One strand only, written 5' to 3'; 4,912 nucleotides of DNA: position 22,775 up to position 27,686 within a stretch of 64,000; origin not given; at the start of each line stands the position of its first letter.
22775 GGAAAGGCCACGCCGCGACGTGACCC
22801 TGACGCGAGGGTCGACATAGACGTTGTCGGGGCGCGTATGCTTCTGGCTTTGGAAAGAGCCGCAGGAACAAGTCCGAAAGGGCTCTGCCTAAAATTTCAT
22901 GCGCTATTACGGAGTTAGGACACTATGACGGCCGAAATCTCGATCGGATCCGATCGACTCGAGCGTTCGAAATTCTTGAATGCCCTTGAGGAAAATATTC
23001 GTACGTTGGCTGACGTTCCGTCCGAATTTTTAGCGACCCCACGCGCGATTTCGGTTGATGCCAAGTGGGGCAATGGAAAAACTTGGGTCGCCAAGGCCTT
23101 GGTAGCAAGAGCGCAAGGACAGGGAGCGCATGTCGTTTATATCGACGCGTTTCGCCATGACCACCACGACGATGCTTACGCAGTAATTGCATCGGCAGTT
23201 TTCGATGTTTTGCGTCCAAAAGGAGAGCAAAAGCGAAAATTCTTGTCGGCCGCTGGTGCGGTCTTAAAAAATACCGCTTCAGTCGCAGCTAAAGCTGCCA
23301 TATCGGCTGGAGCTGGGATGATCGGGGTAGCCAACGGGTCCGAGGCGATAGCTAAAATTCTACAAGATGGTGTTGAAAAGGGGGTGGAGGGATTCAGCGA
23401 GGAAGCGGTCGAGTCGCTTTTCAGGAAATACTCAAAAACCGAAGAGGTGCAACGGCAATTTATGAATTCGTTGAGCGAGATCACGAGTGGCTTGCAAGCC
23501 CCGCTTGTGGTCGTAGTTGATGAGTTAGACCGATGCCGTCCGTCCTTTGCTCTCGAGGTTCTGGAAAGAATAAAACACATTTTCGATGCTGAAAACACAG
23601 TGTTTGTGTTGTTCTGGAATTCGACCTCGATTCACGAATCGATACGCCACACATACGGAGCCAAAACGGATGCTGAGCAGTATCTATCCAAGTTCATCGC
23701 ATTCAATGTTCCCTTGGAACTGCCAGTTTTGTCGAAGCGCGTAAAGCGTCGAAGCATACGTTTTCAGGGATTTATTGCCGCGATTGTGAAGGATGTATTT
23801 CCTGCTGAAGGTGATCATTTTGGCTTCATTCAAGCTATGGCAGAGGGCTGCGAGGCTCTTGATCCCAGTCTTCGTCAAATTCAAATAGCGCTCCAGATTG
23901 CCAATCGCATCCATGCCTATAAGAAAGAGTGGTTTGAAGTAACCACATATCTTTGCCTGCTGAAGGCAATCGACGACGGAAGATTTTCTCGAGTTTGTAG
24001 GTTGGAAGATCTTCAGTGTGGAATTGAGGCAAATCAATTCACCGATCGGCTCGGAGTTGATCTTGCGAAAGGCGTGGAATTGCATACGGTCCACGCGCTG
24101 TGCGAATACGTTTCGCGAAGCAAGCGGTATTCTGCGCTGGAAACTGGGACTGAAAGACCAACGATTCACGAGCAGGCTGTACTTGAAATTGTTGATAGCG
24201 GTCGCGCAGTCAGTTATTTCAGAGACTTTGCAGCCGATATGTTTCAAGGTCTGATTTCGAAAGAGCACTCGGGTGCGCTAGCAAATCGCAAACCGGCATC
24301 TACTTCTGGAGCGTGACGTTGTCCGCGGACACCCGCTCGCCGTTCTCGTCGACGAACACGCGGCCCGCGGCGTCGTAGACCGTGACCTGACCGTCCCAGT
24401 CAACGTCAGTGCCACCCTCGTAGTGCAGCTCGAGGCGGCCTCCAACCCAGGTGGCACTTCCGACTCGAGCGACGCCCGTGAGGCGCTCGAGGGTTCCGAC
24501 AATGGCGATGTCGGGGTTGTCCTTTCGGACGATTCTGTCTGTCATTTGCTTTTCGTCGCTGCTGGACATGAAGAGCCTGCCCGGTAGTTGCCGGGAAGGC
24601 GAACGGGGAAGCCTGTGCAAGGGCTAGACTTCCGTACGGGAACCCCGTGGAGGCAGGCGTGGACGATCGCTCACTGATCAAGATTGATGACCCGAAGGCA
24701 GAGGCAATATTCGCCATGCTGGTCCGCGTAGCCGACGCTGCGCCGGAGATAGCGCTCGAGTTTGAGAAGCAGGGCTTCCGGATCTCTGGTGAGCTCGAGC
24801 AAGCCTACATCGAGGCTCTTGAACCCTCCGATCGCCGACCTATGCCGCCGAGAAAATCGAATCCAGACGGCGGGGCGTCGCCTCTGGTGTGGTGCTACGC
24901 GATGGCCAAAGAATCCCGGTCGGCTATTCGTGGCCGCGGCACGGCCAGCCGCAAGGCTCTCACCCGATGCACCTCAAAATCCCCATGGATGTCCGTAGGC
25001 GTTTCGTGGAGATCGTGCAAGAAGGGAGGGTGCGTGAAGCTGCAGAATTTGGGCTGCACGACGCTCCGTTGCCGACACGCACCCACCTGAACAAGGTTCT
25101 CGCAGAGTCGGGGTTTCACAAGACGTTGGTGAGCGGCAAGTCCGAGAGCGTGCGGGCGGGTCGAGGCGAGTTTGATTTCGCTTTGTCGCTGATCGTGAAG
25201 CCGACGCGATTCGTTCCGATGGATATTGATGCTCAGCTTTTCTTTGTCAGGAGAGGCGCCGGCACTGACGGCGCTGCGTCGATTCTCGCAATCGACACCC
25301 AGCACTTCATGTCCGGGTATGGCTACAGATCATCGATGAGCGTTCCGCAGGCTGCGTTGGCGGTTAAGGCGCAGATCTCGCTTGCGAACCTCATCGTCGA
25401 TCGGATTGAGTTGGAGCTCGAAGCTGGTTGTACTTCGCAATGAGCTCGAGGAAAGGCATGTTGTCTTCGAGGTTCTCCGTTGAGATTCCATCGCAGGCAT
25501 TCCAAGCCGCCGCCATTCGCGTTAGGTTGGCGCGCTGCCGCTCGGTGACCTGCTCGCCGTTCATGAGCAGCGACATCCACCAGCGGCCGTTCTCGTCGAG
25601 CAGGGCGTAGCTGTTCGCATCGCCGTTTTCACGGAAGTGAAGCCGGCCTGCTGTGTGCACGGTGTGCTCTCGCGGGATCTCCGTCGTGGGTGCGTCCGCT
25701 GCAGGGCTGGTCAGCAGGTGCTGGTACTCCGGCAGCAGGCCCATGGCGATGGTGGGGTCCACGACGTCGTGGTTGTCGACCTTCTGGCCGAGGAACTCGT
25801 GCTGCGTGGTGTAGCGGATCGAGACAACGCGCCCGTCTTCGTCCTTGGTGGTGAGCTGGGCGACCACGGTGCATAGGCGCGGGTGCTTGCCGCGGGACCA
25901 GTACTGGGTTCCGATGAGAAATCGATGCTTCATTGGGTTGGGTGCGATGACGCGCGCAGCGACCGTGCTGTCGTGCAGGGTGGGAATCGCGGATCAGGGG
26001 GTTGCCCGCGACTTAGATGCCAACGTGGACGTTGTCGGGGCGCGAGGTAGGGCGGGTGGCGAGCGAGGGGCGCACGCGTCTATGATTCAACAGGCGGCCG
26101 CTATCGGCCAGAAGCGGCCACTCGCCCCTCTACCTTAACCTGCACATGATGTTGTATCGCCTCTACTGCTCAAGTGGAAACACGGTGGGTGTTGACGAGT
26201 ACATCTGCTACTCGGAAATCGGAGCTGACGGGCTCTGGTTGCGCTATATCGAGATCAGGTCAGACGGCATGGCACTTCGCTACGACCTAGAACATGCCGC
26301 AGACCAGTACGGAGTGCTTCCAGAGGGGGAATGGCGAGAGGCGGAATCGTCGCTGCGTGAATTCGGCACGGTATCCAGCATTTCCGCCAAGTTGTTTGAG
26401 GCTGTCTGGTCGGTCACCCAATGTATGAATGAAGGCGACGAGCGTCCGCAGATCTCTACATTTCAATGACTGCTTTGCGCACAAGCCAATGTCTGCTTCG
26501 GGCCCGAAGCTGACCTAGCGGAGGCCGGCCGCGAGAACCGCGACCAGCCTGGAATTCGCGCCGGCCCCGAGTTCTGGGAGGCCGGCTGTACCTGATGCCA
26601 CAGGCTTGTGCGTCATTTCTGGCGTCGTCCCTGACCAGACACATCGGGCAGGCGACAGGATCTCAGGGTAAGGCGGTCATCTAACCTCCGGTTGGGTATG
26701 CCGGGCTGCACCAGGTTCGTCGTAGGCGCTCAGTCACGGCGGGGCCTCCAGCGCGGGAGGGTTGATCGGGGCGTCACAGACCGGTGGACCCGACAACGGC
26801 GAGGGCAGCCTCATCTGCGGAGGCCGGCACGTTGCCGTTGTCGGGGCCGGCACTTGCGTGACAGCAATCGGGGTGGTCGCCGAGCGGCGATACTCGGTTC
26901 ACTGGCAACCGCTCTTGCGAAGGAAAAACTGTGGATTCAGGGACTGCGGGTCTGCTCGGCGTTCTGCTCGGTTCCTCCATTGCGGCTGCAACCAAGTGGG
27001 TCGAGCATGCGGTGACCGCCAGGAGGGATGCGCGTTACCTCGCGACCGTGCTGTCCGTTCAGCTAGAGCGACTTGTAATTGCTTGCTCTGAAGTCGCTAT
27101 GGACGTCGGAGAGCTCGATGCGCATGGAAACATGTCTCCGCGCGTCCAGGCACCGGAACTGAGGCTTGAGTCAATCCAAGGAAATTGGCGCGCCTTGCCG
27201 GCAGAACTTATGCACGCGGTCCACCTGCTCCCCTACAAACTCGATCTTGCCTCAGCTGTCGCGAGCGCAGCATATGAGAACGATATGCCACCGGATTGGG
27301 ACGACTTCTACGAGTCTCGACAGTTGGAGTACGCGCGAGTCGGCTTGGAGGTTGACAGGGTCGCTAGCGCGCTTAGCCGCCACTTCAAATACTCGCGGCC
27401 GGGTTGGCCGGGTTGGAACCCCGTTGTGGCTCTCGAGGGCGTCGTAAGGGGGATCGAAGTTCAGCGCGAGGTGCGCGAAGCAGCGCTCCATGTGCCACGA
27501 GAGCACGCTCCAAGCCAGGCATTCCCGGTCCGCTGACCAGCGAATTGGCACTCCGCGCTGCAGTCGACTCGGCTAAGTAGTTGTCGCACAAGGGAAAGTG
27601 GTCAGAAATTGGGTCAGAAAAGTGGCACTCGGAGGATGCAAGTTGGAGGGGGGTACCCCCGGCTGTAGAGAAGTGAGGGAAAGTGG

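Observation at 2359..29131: Polar 13-bp word repeated 14 times only in the early/middle arm: a stoperator-like system in a non-actinobacterial-looking phage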

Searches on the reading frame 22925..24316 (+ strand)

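Call 25: search_protein_families(library=pfam, proteins=[window:22925-24316:+], max_evalue=0.01)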
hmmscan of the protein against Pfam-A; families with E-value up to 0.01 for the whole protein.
window:22925-24316:+ (463 aa): 5 families
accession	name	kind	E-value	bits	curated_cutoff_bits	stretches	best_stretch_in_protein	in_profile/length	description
PF07693.20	KAP_NTPase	-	2.4e-33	116.1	20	1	36-276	17-235/293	KAP family P-loop domain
PF13401.12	AAA_22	-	1.6e-08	35.4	27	1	40-116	6-81/130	AAA domain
PF24883.2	NPHP3_N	-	1e-05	26.2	24.8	0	162-226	91-156/164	Nephrocystin 3, N-terminal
PF13191.12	AAA_16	-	0.0016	19.4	32.6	1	49-207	34-147/167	AAA ATPase domain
PF01637.24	ATPase_2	-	0.0041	17.4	33.2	0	49-205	30-123/225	ATPase domain predominantly from Archaea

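Call 26: search_protein_families(library=phrogs, proteins=[window:22925-24316:+], max_evalue=0.01)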
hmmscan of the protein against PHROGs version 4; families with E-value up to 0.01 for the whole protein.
window:22925-24316:+ (463 aa): 1 family
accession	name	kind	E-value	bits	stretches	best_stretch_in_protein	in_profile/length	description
phrog_8614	-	unknown function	2.2e-57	196.2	1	9-343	19-356/489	-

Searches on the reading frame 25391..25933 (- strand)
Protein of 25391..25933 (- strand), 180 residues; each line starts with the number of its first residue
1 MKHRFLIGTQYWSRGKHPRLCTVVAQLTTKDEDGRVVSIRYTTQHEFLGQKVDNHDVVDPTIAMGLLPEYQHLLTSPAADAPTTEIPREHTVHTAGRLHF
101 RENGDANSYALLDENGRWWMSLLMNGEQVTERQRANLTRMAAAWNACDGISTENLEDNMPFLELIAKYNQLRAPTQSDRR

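Call 25: search_protein_families(library=pfam, proteins=[window:25391-25933:-], max_evalue=0.01)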
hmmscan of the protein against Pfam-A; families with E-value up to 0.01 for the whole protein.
window:25391-25933:- (180 aa): 0 families

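Call 26: search_protein_families(library=phrogs, proteins=[window:25391-25933:-], max_evalue=0.01)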
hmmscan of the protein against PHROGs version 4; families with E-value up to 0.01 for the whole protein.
window:25391-25933:- (180 aa): 1 family
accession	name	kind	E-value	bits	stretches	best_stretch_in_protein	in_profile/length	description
phrog_28041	-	unknown function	1.6e-08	35.4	1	5-53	9-57/77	-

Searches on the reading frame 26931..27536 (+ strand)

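Call 25: search_protein_families(library=pfam, proteins=[window:26931-27536:+], max_evalue=0.01)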
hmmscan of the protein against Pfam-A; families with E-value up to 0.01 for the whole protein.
window:26931-27536:+ (201 aa): 0 families

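Call 26: search_protein_families(library=phrogs, proteins=[window:26931-27536:+], max_evalue=0.01)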
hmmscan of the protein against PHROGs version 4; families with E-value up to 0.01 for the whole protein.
window:26931-27536:+ (201 aa): 1 family
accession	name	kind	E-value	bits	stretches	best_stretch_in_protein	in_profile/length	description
phrog_33426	-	unknown function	1.3e-12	48.6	1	21-149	51-192/247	-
